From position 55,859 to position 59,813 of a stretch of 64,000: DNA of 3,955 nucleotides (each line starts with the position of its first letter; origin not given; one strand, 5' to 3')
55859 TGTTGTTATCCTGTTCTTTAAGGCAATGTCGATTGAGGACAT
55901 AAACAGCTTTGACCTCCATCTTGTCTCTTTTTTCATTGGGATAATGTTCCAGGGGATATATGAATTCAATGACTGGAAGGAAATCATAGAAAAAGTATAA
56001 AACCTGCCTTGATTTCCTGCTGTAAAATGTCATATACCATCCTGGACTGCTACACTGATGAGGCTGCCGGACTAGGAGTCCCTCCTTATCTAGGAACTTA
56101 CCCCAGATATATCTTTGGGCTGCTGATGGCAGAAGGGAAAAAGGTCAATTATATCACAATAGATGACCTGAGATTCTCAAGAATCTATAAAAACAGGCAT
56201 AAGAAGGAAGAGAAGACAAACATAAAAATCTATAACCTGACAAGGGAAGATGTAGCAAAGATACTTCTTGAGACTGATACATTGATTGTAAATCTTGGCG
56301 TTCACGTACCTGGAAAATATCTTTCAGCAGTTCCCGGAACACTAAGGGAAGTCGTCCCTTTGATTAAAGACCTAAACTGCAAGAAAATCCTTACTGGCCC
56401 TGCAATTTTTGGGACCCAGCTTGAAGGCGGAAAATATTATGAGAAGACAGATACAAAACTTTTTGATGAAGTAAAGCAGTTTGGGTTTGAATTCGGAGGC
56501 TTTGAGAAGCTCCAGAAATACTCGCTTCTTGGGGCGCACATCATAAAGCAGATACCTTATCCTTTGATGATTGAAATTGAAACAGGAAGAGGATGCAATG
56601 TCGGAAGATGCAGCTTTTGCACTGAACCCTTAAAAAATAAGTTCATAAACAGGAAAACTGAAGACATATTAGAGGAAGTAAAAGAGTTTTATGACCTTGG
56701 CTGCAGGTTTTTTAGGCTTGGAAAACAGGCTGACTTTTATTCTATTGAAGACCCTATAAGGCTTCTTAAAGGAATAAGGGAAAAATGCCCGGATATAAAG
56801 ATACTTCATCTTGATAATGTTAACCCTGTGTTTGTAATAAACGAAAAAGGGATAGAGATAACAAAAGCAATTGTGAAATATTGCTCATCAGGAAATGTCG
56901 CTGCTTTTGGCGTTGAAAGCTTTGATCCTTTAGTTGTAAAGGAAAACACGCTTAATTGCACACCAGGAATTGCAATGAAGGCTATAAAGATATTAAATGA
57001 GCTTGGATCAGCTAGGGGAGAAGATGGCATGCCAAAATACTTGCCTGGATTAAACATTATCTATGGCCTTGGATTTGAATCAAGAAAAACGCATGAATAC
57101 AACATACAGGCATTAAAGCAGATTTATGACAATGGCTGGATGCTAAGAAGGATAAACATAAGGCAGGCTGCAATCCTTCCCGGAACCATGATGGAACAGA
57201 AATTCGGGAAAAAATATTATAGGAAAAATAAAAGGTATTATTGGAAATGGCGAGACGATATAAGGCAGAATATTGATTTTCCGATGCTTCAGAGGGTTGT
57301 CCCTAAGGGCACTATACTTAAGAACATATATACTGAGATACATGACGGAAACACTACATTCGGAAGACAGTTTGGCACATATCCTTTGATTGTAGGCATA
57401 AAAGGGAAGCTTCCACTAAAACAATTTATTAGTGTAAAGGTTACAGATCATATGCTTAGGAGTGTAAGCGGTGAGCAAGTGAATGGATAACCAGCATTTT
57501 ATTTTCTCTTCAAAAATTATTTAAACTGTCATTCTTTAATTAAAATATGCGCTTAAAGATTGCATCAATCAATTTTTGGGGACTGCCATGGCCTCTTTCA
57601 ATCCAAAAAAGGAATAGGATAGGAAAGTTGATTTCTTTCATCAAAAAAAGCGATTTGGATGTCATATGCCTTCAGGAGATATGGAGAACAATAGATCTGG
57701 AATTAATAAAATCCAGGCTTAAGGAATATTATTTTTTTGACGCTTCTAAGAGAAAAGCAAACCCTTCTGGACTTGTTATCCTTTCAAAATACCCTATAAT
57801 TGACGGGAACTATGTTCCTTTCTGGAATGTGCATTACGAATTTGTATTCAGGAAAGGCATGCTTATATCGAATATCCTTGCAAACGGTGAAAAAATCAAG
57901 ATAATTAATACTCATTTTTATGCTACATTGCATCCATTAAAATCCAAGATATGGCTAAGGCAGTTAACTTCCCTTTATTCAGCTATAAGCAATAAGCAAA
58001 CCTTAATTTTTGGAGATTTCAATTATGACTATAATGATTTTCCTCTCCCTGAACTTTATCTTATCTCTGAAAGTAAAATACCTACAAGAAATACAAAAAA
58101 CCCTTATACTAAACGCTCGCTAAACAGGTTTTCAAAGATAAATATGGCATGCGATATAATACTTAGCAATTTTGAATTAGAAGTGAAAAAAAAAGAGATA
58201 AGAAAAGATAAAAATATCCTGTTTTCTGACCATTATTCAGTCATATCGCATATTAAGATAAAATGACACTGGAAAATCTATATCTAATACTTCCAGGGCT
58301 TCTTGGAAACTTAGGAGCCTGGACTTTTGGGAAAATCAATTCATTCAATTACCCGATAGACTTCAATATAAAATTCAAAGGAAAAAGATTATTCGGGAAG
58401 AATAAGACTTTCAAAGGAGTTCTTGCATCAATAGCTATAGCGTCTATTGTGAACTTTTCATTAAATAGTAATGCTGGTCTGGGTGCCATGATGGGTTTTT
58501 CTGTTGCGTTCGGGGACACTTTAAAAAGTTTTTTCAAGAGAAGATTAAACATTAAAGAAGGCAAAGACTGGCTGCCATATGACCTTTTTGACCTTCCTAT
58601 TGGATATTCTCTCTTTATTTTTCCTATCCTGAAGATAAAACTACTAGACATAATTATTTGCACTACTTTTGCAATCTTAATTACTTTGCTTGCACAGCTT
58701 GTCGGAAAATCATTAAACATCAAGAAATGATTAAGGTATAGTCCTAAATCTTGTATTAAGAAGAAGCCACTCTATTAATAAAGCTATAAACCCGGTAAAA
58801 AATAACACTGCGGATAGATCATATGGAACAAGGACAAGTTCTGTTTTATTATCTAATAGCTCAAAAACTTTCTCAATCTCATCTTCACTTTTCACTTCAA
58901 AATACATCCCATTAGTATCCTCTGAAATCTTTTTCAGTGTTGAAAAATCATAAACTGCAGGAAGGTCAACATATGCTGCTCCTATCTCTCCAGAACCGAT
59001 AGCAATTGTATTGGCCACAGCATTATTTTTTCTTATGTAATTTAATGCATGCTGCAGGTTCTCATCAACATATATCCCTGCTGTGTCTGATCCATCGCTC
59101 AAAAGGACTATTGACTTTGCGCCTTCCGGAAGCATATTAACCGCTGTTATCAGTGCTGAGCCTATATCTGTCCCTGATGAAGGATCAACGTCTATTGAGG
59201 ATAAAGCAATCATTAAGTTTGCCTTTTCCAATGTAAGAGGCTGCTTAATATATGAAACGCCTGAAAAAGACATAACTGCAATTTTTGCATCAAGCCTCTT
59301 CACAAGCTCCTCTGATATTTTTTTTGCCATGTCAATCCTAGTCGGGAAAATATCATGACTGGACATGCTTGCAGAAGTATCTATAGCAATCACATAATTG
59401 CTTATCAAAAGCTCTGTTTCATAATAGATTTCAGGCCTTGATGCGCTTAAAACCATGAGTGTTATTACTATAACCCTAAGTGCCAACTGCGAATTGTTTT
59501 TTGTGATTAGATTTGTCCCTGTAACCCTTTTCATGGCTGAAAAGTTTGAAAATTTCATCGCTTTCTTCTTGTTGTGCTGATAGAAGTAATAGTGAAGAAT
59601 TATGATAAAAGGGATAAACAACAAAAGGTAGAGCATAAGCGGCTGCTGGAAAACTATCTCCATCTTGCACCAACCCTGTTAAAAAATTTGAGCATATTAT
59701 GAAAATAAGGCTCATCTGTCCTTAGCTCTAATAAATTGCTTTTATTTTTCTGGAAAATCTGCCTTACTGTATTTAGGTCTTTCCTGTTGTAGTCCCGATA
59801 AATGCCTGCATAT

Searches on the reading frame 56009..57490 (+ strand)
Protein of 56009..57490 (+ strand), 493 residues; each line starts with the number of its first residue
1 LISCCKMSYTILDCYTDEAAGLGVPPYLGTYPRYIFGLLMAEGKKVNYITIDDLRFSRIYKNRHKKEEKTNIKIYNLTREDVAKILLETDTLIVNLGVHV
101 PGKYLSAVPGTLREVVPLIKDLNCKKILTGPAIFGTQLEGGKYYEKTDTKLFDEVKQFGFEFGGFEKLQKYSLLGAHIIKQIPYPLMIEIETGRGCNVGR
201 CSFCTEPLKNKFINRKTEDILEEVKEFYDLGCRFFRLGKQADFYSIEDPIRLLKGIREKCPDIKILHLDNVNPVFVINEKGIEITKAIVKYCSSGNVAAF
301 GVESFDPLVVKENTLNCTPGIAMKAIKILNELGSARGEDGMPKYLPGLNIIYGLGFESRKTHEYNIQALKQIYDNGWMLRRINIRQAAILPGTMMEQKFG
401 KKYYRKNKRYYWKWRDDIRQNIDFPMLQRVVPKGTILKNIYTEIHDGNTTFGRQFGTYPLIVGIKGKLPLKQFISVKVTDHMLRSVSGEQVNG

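Call 91: search_protein_families(library=pfam, proteins=[window:56009-57490:+], max_evalue=0.0001)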
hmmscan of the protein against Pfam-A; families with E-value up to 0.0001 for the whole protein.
window:56009-57490:+ (493 aa): 1 family
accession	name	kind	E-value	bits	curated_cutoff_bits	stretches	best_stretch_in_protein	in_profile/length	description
PF04055.27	Radical_SAM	-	7.4e-10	39.7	29.5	1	190-336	1-143/166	Radical SAM superfamily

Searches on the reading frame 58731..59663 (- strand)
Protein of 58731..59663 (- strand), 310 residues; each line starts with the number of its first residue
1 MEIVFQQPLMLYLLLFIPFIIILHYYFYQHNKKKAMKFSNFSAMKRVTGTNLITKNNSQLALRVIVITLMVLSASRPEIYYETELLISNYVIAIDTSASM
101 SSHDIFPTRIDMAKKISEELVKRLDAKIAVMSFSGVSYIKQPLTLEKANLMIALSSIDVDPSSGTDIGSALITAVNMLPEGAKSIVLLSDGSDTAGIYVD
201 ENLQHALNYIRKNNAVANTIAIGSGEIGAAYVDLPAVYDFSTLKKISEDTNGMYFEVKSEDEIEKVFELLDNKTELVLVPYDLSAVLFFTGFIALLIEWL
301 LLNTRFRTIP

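Call 91: search_protein_families(library=pfam, proteins=[window:58731-59663:-], max_evalue=0.0001)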
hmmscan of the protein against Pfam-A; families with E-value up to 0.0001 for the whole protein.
window:58731-59663:- (310 aa): 4 families
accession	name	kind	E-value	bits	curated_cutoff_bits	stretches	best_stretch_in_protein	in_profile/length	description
PF13519.12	VWA_2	-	1.5e-16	61.3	27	1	91-191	2-106/107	von Willebrand factor type A domain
PF00092.34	VWA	-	5.7e-13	49.9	23.8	1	91-268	3-173/174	von Willebrand factor type A domain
PF07584.16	BatA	-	5.1e-10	40.1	25.9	1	1-77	1-77/77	Aerotolerance regulator N-terminal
PF13768.12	VWA_3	-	1.4e-06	28.9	27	1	91-254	4-153/155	von Willebrand factor type A domain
